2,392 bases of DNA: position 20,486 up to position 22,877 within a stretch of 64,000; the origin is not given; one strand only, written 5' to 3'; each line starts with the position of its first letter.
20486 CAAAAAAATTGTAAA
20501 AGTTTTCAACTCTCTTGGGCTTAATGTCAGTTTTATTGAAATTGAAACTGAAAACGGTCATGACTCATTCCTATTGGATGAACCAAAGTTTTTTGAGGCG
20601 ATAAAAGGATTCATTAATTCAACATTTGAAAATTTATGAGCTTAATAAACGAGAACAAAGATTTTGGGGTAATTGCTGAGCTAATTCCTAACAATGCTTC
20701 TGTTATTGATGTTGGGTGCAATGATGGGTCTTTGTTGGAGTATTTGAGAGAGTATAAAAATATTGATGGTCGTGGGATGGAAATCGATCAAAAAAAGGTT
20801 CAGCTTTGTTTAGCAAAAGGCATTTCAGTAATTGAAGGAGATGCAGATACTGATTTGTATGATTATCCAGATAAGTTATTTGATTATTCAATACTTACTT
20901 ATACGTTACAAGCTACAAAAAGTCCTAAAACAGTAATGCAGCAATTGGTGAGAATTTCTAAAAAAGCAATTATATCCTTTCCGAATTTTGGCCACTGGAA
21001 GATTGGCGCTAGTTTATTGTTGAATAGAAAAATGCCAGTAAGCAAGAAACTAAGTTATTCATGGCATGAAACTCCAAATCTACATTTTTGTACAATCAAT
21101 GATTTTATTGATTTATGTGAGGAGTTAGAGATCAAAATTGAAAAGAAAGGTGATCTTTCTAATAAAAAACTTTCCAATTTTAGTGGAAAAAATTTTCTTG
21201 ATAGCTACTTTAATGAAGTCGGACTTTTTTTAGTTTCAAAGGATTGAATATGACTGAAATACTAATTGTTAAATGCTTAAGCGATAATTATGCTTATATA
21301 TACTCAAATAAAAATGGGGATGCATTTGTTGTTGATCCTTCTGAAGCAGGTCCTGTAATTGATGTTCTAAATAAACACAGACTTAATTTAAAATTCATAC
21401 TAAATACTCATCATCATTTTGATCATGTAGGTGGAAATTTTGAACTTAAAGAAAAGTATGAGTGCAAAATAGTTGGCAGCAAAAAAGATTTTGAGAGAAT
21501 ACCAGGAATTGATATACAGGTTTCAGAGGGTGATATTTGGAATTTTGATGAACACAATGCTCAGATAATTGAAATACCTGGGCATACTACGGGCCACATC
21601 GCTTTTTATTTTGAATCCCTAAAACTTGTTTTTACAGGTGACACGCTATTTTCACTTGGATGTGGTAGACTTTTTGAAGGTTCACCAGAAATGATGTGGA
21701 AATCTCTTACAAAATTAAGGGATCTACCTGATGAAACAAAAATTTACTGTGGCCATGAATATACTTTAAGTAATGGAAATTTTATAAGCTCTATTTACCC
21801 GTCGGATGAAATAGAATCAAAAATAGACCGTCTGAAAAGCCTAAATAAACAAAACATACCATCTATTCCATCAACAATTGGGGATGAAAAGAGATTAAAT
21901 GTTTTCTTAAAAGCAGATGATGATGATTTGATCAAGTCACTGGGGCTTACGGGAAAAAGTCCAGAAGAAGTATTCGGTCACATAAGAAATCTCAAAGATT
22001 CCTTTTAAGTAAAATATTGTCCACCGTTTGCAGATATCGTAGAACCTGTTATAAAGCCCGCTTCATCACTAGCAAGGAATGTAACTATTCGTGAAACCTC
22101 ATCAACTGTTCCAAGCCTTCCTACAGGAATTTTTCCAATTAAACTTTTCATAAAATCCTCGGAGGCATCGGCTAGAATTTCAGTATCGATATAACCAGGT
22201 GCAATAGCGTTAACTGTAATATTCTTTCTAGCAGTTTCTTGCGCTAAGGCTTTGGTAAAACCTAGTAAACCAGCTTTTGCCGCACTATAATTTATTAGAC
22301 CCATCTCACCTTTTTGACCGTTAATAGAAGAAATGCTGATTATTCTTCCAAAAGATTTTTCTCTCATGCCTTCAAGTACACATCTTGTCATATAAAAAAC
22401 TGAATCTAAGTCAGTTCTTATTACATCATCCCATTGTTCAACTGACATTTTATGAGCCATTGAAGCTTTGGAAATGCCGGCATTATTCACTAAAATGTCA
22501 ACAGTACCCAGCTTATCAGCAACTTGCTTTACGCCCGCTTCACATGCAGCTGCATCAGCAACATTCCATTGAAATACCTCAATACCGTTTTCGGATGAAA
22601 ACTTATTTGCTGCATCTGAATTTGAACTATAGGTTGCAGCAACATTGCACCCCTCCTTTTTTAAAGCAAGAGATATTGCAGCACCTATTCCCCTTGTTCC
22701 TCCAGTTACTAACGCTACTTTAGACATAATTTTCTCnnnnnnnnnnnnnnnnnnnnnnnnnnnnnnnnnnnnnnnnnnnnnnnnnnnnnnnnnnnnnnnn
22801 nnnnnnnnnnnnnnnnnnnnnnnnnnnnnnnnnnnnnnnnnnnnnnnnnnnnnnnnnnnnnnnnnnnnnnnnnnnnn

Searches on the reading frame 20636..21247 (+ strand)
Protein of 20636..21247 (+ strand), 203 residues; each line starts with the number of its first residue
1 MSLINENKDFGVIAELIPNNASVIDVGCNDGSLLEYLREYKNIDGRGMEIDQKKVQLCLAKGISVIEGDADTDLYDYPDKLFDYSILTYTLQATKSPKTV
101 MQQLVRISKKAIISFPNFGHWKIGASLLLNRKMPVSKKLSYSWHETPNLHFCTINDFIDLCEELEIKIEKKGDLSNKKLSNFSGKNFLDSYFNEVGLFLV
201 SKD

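Call 12: search_protein_families(library=ncbifam, max_evalue=1e-10, proteins=[window:20636-21247:+])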
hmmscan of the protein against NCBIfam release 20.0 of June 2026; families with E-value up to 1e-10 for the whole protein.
window:20636-21247:+ (203 aa): 1 family
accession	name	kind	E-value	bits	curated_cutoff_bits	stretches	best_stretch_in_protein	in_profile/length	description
TIGR02081.1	metW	equivalog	4.5e-68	228.6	189.5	1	7-200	1-193/194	methionine biosynthesis protein MetW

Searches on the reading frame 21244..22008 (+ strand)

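Call 12: search_protein_families(library=ncbifam, max_evalue=1e-10, proteins=[window:21244-22008:+])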
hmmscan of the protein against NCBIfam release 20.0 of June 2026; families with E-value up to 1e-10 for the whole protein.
window:21244-22008:+ (254 aa): 4 families
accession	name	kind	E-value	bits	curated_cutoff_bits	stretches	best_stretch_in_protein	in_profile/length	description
TIGR03413.1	GSH_gloB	equivalog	3.9e-91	304.8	200.8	1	8-254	3-248/248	hydroxyacylglutathione hydrolase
NF007597.0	PRK10241.1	equivalog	3.4e-59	200.2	421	1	9-254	6-251/251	hydroxyacylglutathione hydrolase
NF041804.1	MBL_fold_SolJ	exception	6.1e-18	64.8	350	1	13-185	18-192/224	solanimycin biosynthesis MBL-fold hydrolase SolJ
NF040641.1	bifunc_ST_SDO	equivalog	4.5e-15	55.4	625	0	93-175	262-346/423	bifunctional sulfur transferase/dioxygenase Blh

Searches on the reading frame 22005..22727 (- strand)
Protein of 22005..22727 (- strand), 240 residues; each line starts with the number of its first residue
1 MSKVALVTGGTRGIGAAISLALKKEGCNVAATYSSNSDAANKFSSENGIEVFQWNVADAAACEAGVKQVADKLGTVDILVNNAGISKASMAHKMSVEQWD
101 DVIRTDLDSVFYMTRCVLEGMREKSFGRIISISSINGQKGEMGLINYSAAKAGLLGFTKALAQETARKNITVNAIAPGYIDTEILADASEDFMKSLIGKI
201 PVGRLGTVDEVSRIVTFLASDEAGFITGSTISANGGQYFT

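Call 12: search_protein_families(library=ncbifam, max_evalue=1e-10, proteins=[window:22005-22727:-])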
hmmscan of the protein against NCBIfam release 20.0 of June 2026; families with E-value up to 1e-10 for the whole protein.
window:22005-22727:- (240 aa): 205 families (the best 25 are shown)
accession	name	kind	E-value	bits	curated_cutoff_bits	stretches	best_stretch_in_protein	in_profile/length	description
TIGR01829.1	AcAcCoA_reduct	subfamily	3.3e-96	321.6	302.1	1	3-239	1-242/242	acetoacetyl-CoA reductase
NF009464.0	PRK12824.1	subfamily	1.7e-89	299.7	269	1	1-239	1-244/245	3-oxoacyl-ACP reductase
TIGR01830.1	3oxo_ACP_reduc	equivalog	6.1e-76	255.3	297.75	1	5-236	1-237/239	3-oxoacyl-[acyl-carrier-protein] reductase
NF004197.0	PRK05653.1-1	equivalog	2.6e-73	246.7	332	1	2-239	7-248/249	3-oxoacyl-ACP reductase FabG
NF009466.0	PRK12826.1-2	subfamily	9.2e-73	244.7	222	1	1-238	2-245/248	3-oxoacyl-ACP reductase FabG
NF004198.0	PRK05653.1-3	equivalog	3.2e-68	229.9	296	1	2-238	7-247/248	3-oxoacyl-ACP reductase FabG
NF053542.1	FlxB_rubin_SDR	equivalog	5.9e-67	225.9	340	1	3-236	1-238/239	flexirubin biosynthesis SDR family reductase FlxB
NF009548.0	PRK12938.1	equivalog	2.4e-65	220.7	472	1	3-238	4-244/246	3-ketoacyl-ACP reductase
NF009546.0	PRK12935.1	equivalog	8.7e-65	218.7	418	1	2-238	6-246/247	acetoacetyl-CoA reductase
NF004200.0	PRK05653.1-5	equivalog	2.9e-62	210.4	273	1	1-236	1-240/242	3-oxoacyl-ACP reductase FabG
NF004199.0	PRK05653.1-4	equivalog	1e-61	208.6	301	1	3-238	6-246/247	3-oxoacyl-ACP reductase FabG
NF047420.2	EF_P_mod_YmfI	equivalog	2.3e-60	204.3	238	1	5-237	2-235/236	elongation factor P 5-aminopentanone reductase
NF009547.0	PRK12936.1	subfamily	3.1e-57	194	436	1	3-237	7-242/245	3-ketoacyl-(acyl-carrier-protein) reductase NodG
NF009093.0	PRK12429.1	subfamily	4e-56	190.2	258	1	2-236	5-255/259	3-hydroxybutyrate dehydrogenase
NF040605.2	mycolic_FabG1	exception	1.5e-55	188.6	420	1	3-237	2-229/233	3-oxoacyl-ACP reductase FabG1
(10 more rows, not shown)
